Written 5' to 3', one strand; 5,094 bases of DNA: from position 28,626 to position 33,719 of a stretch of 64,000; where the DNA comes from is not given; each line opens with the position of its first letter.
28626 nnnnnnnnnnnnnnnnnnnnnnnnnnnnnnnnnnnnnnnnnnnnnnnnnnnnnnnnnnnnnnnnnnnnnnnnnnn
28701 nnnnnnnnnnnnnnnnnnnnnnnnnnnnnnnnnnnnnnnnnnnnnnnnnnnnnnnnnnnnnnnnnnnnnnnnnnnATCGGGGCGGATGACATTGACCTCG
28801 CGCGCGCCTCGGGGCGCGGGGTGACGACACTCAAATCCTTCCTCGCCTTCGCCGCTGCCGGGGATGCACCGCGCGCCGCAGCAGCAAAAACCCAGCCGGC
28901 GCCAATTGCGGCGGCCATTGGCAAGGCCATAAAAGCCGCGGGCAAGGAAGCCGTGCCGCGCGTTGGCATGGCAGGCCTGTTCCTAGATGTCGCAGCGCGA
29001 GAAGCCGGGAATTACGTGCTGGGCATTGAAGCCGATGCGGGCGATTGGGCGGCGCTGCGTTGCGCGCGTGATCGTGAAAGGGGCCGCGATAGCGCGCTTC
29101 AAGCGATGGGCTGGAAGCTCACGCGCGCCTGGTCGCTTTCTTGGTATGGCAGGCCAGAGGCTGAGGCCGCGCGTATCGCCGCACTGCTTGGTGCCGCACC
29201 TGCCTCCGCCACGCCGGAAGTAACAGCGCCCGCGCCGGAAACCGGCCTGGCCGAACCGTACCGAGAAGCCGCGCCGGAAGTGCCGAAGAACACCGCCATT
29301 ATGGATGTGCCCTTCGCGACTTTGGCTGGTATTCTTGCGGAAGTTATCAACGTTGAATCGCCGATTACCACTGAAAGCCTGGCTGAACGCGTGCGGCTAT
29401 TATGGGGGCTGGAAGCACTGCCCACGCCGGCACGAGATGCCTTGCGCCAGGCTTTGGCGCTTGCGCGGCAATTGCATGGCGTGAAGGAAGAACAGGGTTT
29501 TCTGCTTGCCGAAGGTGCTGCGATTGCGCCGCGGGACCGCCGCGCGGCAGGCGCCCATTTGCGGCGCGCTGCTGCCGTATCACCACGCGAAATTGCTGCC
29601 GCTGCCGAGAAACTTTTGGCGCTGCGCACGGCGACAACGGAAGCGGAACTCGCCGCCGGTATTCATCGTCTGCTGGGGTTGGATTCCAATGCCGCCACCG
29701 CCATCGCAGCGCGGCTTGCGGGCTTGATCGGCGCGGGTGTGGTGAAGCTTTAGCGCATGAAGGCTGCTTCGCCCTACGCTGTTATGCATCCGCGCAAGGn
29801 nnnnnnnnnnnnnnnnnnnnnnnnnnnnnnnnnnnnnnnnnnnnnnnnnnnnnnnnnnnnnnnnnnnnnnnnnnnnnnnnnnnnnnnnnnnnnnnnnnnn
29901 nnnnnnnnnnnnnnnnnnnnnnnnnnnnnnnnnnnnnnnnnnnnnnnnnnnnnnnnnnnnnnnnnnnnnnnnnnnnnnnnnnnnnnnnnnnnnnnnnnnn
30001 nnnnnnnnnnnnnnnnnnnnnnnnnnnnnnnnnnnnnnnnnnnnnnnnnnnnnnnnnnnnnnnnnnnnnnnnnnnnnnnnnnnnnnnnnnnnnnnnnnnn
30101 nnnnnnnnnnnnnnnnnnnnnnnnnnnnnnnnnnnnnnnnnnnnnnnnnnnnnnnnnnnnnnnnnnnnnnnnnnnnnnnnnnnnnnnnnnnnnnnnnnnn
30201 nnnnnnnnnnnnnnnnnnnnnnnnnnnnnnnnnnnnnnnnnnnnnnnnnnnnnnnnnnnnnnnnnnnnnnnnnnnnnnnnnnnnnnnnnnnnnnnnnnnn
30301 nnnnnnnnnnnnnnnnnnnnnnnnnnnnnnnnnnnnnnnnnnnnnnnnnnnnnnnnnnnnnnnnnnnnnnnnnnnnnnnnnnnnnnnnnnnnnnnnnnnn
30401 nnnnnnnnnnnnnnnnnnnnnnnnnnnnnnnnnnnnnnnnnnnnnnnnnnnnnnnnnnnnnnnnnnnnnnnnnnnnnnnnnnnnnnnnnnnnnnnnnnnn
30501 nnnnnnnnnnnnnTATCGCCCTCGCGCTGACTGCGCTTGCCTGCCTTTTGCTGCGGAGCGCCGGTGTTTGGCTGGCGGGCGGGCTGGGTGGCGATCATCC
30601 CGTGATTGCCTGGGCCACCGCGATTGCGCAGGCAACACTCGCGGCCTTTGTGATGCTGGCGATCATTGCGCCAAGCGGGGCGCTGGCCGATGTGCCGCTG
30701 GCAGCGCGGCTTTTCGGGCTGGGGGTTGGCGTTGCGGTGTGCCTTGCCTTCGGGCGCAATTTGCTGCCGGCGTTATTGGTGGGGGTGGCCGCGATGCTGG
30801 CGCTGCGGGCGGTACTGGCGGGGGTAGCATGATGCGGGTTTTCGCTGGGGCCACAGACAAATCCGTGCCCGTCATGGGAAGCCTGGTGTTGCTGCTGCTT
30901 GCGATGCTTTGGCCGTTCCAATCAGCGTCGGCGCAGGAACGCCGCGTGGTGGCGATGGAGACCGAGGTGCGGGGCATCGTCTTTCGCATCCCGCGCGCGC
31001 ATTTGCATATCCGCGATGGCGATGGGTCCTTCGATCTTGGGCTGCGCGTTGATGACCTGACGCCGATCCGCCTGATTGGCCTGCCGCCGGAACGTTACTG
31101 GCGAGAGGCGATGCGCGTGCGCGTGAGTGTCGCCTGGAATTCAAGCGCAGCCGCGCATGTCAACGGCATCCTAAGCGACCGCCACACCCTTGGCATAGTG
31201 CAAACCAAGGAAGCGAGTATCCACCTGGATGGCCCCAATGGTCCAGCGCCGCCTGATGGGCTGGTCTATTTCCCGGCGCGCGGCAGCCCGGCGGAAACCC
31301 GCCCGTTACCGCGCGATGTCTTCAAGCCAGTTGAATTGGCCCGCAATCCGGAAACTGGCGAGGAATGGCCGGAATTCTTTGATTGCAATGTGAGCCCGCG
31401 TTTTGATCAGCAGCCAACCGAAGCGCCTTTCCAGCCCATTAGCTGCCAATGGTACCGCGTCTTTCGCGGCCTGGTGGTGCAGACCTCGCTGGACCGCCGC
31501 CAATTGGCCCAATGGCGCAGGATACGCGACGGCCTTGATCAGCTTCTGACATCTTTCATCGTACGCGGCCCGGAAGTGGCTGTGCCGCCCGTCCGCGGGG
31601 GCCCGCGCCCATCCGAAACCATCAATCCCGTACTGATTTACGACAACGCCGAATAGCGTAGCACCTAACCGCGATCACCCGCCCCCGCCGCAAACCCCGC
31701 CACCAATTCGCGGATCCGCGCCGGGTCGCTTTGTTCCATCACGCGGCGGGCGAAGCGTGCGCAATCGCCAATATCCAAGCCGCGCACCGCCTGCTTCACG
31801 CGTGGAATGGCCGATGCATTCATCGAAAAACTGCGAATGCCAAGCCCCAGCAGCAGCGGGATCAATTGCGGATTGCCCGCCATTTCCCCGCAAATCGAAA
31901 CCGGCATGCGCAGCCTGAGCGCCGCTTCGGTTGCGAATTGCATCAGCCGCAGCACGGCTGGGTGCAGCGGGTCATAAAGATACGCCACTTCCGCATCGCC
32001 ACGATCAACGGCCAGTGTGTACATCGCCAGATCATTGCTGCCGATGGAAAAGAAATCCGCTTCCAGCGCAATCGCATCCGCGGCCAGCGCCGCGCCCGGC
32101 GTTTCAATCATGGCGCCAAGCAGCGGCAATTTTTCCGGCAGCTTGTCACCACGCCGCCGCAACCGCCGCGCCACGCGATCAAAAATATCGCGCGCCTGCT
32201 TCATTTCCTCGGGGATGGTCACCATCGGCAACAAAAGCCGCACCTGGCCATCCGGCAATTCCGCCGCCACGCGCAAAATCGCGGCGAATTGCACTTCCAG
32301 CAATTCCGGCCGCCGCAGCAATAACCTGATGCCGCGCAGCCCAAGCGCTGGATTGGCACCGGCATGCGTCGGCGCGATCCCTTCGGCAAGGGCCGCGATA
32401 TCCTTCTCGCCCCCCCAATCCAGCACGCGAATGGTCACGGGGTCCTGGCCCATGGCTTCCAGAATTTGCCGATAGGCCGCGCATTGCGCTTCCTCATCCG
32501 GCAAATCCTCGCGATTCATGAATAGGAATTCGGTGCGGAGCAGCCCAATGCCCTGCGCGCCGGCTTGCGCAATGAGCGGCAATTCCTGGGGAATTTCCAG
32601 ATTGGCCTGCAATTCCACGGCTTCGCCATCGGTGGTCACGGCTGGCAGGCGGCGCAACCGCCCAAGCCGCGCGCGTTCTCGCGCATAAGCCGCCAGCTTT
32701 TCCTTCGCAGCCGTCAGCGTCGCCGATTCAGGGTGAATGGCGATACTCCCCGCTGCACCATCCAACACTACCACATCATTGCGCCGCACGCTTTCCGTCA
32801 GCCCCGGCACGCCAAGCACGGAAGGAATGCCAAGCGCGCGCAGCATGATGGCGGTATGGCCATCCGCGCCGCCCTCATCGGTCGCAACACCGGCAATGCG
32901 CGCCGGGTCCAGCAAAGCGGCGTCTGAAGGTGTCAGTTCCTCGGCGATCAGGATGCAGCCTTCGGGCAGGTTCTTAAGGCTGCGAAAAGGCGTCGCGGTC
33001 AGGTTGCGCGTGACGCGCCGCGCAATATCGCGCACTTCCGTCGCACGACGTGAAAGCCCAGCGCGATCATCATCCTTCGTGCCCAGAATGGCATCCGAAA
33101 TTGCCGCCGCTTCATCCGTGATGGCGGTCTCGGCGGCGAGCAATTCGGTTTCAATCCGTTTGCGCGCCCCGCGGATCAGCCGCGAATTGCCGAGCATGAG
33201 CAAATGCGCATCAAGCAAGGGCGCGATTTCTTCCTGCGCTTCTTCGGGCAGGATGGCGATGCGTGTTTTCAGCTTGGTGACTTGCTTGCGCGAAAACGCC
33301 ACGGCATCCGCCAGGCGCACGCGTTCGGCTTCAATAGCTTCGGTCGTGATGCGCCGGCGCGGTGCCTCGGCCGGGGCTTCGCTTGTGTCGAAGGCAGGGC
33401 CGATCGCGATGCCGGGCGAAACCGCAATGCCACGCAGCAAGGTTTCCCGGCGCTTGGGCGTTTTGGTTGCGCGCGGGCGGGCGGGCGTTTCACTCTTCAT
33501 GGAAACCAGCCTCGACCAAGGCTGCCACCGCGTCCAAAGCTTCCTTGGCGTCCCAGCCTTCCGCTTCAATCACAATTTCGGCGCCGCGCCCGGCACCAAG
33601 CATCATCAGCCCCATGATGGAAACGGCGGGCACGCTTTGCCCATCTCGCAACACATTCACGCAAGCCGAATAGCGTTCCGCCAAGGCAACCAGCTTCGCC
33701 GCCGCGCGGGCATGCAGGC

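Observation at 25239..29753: Hhe-type defence helicase with intact motor but apparently dead nuclease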

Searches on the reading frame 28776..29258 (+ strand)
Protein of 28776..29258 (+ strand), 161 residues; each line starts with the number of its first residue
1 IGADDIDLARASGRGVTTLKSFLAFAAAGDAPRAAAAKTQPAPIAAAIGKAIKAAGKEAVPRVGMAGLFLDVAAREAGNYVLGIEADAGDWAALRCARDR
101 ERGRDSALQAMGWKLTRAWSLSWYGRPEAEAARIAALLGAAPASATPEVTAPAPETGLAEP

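Call 38: search_protein_representatives(protein=window:28776-29258:+)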
Query: 161 residues. Proteins with E-value up to 0.001 (for the whole library): 6075; up to 1e-10: 2774; up to 1e-30: 4. The best 150 are listed.
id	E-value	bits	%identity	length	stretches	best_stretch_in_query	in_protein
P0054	2.6e-47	177.0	65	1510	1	1-160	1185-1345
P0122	6.2e-45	169.2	66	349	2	26-161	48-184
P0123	1.8e-41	158.0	58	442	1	1-161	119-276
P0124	2.0e-31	125.3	53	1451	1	1-150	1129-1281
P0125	3.6e-30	121.3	51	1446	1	1-161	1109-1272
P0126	1.7e-29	119.1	53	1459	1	3-160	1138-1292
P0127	2.6e-27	112.0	49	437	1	2-156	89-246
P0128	7.2e-27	110.6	51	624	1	2-161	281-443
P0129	7.3e-27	110.5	50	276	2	52-154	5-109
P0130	1.5e-26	109.5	44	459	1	2-141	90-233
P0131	4.6e-26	107.9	45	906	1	2-159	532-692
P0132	8.0e-26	107.2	42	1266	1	2-159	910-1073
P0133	8.2e-26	107.1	43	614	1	3-137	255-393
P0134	9.4e-26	106.9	40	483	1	3-146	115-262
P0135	9.6e-26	106.9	42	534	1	4-156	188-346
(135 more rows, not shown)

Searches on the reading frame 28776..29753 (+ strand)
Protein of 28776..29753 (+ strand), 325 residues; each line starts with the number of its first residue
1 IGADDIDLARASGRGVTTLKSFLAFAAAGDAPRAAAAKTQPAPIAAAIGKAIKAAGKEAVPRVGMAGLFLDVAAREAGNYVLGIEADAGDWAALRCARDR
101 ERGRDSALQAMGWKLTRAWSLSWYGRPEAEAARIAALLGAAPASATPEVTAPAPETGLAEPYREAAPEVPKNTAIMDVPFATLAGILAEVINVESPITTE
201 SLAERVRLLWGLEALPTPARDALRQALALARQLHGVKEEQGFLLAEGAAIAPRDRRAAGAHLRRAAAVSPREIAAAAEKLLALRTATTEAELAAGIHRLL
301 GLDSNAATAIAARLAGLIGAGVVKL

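Call 61: find_related_loci(query=window:28776-29753:+, collection=genome_contigs, flank=6000)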
Query window:28776-29753:+ (325 aa) in genome_contigs; peptide patterns used: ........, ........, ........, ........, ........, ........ (x = any residue, [..] = any of these).
600 stretches matched a pattern (row limit reached: there are more); 29 encode a relative of the query (tblastn E <= 1e-3); 28 distinct loci.
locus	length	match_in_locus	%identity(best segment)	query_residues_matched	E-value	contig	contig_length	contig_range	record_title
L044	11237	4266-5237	92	1-325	0e+0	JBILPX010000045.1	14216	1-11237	MAG: Roseomonas sp. isolate ME2018-05-24_3300044972_group8_bin44 Rohwer_bin1806_scaffold_1335_c1, whole genome shotgun s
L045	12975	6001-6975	93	1-325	0e+0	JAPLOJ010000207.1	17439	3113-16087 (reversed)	MAG: Alphaproteobacteria bacterium isolate LacPavin_0818_WC50_MAG_62_8 LacPavin_0818_WC50_scaffold_199572, whole genome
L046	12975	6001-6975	93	1-325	0e+0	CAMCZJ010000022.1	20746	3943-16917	MAG: Asaia bogorensis isolate MoE-23oct19-188 genome assembly, contig: MoE-23oct19-C2771, whole genome shotgun sequence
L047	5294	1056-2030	90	1-325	0e+0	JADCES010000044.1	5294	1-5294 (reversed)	MAG: Roseomonas sp. isolate M015S2SP2A22BQC M015S2_44, whole genome shotgun sequence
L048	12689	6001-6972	91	1-325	1e-178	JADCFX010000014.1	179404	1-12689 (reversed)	MAG: Roseomonas sp. isolate M007S1SP10A20BQC M007S1_14, whole genome shotgun sequence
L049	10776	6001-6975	90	1-325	7e-174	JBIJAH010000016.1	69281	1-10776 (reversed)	MAG: Roseomonas sp. isolate ME2006-07-12D11_3300042448_group2_bin132 Rohwer_bin1798_scaffold_96_c1, whole genome shotgun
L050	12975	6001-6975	91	1-325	5e-172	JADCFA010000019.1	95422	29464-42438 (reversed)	MAG: Roseomonas sp. isolate M039S1SP5A21QC M039S1_19, whole genome shotgun sequence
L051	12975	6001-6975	90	1-325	3e-164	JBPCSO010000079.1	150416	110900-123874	MAG: Roseomonas sp. S1Ck117_1812237_flag_0_multi_9.0626_len_150416, whole genome shotgun sequence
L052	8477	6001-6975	90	1-325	1e-162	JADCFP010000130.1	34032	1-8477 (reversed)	MAG: Roseomonas sp. isolate M042S1SP7A24UQC M042S1_130, whole genome shotgun sequence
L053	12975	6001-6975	87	1-325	5e-160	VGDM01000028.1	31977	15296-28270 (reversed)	MAG: Alphaproteobacteria bacterium isolate K_Offshore_40m_mx_120 K_Offshore_40m_mx_120_Ga0194133_10002104, whole genome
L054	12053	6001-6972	88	1-325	2e-154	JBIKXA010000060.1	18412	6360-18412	MAG: Roseomonas sp. isolate ME2015-09-16_3300042289_group6_bin9 Rohwer_bin1804_scaffold_2527_c1, whole genome shotgun se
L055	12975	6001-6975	91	1-325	7e-162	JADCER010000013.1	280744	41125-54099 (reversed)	MAG: Roseomonas sp. isolate M034S2SP1A22QC M034S2_13, whole genome shotgun sequence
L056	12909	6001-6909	62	1-304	7e-101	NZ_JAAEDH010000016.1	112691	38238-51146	Plastoroseomonas arctica strain LMG 28251 contig00016, whole genome shotgun sequence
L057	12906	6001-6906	60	1-303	2e-95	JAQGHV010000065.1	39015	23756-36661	MAG: Rhodospirillales bacterium isolate RYN_442 scaffold_567548, whole genome shotgun sequence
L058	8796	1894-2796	66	1-303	7e-95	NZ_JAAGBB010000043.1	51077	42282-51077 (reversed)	Plastoroseomonas hellenica strain LMG 31523 contig00043, whole genome shotgun sequence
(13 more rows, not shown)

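Call 72: predict_structure(alignment_id=A1)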
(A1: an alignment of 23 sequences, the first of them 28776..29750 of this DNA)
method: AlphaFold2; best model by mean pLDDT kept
length: 325 residues; sequences in the alignment: 23
mean_pLDDT: 73.3   pTM: 0.55
mean pLDDT of the five models: 73.3, 68.6, 67.7, 66.8, 60.3
residues with pLDDT >= 90: 118; 70-90: 64; 50-70: 80; < 50: 63
segments of 3 or more residues with pLDDT < 50: 30-41, 63-69, 86-104, 111-126, 144-150
pLDDT, mean of each block of 10 residues (from residue 1): 62 55 56 44 61 72 45 61 48 42 48 42 51 67 48 75 93 95 97 94 94 91 96 93 90 92 90 95 87 92 83 81 86
secondary structure, 60 per line:
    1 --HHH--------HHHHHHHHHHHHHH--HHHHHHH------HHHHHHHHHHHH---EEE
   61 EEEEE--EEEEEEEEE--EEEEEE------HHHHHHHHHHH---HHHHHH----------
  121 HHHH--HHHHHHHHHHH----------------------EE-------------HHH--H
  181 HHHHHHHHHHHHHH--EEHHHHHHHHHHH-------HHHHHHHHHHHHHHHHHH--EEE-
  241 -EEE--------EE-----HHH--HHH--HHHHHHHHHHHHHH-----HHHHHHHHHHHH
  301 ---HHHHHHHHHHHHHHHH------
elements in order: H14-27 H30-36 H43-54 E58-65 E68-76 E79-84 H91-101 H105-110 H121-124 H127-137 H180-194 H199-209 H217-234 E237-239 E242-244 H270-283 H289-300 H304-319

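Call 75: fold_search(model_id=the predicted structure, library=pdb)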
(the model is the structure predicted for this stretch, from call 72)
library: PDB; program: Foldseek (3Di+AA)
matches with E <= 10: 85; with E <= 0.001: 0
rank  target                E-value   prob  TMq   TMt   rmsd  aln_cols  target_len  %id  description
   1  9zd6_A                4.4e-01  0.30  0.16  0.13  13.4       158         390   15  Bacterial interstrand DNA crosslink glycosylase AlkX/YcaQ bound to DNA (released 2026-01-14)
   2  3fov                  5.8e-01  0.57  0.14  0.35   7.6        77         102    9  Crystal structure of protein RPA0323 of unknown function from Rhodopseudomonas palustris (released 2009-01-13)
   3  9g6k_LJ               6.8e-01  0.05  0.11  0.09  16.2       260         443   12  LSU structure derived from the LSU sample of the mitoribosome from T. gondii. (released 2024-12-11)
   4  2zj5                  1.2e+00  0.85  0.18  0.09   2.7        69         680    9  Archaeal DNA helicase Hjm complexed with ADP in form 1 (released 2009-02-10)
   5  2zj2                  1.3e+00  0.82  0.18  0.09   2.7        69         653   10  Archaeal DNA helicase Hjm apo state in form 1 (released 2009-02-10)
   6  8uuc_A                1.6e+00  0.28  0.19  0.22  17.0       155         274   14  Crystal structure of a bacterial clusterless MutYX bound to an Abasic site analog (THF) opposite d(8-oxo-G) (released 2025-01-22)
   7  9i05_Xi               2.1e+00  0.10  0.17  0.13  16.9       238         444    9  Cryo-EM structure of the large subunit of the mitochondrial ribosome from Toxoplasma gondii (released 2025-06-11)
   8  1hni_A                2.1e+00  0.02  0.09  0.06  19.5       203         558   11  STRUCTURE OF HIV-1 REVERSE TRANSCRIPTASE IN A COMPLEX WITH THE NONNUCLEOSIDE INHIBITOR ALPHA-APA R 95845 AT 2.8 ANGSTR (released 1995-06-03)
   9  1bja_A                2.2e+00  0.77  0.16  0.51   2.6        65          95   14  ACTIVATION DOMAIN OF THE PHAGE T4 TRANSCRIPTION FACTOR MOTA (released 1998-11-04)
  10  8gh6_A                2.2e+00  0.20  0.17  0.07  10.1       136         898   13  Bombyx mori R2 retrotransposon initiating target-primed reverse transcription (released 2023-04-05)
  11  2l3c_MODEL_1_A        2.2e+00  0.06  0.08  0.22  10.8        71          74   13  Solution structure of ADAR2 dsRBM1 bound to LSL RNA (released 2010-10-27)
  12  7asv_A                2.5e+00  0.10  0.16  0.30  17.5       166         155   11  Crystal structure of tWHD2 of Rpc5 subunit of human RNA Polymerase III (released 2020-12-30)
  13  6ekr                  2.5e+00  0.06  0.11  0.12  14.3        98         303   14  Crystal structure of Type IIP restriction endonuclease Kpn2I (released 2018-10-10)
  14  2zj8                  2.8e+00  0.57  0.18  0.09   2.8        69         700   10  Archaeal DNA helicase Hjm apo state in form 2 (released 2009-02-10)
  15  3l7w                  2.9e+00  0.21  0.15  0.38   4.9        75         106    9  The Crystal Structure of smu.1704 from Streptococcus mutans UA159 (released 2010-12-08)
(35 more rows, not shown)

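Call 77: search_protein_families(library=pfam, proteins=[L056:712-2484:+, L056:7038-7472:+, L056:7494-7910:+], max_evalue=0.001)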
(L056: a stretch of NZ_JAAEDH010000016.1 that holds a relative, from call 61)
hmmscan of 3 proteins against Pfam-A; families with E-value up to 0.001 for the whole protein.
L056:712-2484:+ (590 aa): 1 family
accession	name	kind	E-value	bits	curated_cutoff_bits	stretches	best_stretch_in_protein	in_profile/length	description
PF00999.27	Na_H_Exchanger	-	2.1e-66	224.8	26.2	1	78-464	3-374/375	Sodium/hydrogen exchanger, transmembrane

L056:7038-7472:+ (144 aa): 0 families

L056:7494-7910:+ (138 aa): 3 families
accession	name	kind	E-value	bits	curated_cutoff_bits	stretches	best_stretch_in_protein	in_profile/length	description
PF00903.31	Glyoxalase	-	5.5e-11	43.3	20.6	1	16-127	5-121/121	Glyoxalase/Bleomycin resistance protein/Dioxygenase superfamily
PF18029.7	Glyoxalase_6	-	3.2e-09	37.8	23.6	1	19-127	5-105/106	Glyoxalase-like domain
PF12681.13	Glyoxalase_2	-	0.00052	20.4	30.1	1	16-128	4-114/118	Glyoxalase-like domain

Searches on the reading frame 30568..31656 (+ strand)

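Call 19: search_protein_families(library=pfam, proteins=[window:30568-31656:+], max_evalue=0.01)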
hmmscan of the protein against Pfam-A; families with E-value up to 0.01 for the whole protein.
window:30568-31656:+ (362 aa): 0 families

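Call 53: search_protein_families(library=pfam, proteins=[window:30568-31656:+], max_evalue=10)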
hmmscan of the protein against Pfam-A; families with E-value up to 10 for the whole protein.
window:30568-31656:+ (362 aa): 1 family
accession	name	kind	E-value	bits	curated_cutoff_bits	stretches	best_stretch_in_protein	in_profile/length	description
PF05230.16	MASE2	-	0.05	14.1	25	1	88-138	14-64/89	MASE2 domain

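Call 64: search_protein_families(library=padloc, proteins=[window:30568-31656:+], max_evalue=0.001)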
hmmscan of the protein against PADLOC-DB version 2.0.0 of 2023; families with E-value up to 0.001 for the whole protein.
window:30568-31656:+ (362 aa): 0 families

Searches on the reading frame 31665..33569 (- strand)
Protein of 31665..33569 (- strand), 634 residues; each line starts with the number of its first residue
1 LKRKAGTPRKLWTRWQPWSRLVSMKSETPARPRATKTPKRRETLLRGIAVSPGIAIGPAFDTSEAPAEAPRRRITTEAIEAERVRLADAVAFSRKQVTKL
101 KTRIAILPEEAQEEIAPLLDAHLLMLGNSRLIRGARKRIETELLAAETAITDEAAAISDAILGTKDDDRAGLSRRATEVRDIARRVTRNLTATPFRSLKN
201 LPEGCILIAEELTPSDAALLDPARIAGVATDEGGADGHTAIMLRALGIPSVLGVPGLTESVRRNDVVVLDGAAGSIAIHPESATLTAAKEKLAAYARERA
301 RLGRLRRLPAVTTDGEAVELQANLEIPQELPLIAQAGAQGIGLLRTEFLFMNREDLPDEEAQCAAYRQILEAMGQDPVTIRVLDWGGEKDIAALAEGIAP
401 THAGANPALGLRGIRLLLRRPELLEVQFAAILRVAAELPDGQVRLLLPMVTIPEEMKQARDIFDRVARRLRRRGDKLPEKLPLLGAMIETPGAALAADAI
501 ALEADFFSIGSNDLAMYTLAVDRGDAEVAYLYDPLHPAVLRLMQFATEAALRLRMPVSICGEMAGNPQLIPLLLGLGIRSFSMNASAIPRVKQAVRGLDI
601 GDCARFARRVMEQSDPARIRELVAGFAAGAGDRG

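Call 19: search_protein_families(library=pfam, proteins=[window:31665-33569:-], max_evalue=0.01)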
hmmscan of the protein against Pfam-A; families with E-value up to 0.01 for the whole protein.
window:31665-33569:- (634 aa): 3 families
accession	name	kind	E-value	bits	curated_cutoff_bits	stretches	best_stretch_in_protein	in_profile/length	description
PF02896.24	PEP-utilizers_C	-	2.1e-94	316.4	22.8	1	300-598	2-291/293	PEP-utilising enzyme, PEP-binding domain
PF00391.29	PEP-utilizers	-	1.7e-21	76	23.1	1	201-274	1-72/72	PEP-utilising enzyme, mobile domain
PF05524.18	PEP-utilisers_N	-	1.4e-20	74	24.4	1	46-162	1-111/121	PEP-utilising enzyme, N-terminal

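Call 64: search_protein_families(library=padloc, proteins=[window:31665-33569:-], max_evalue=0.001)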
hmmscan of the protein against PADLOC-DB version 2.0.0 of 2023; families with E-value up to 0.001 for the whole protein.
window:31665-33569:- (634 aa): 0 families
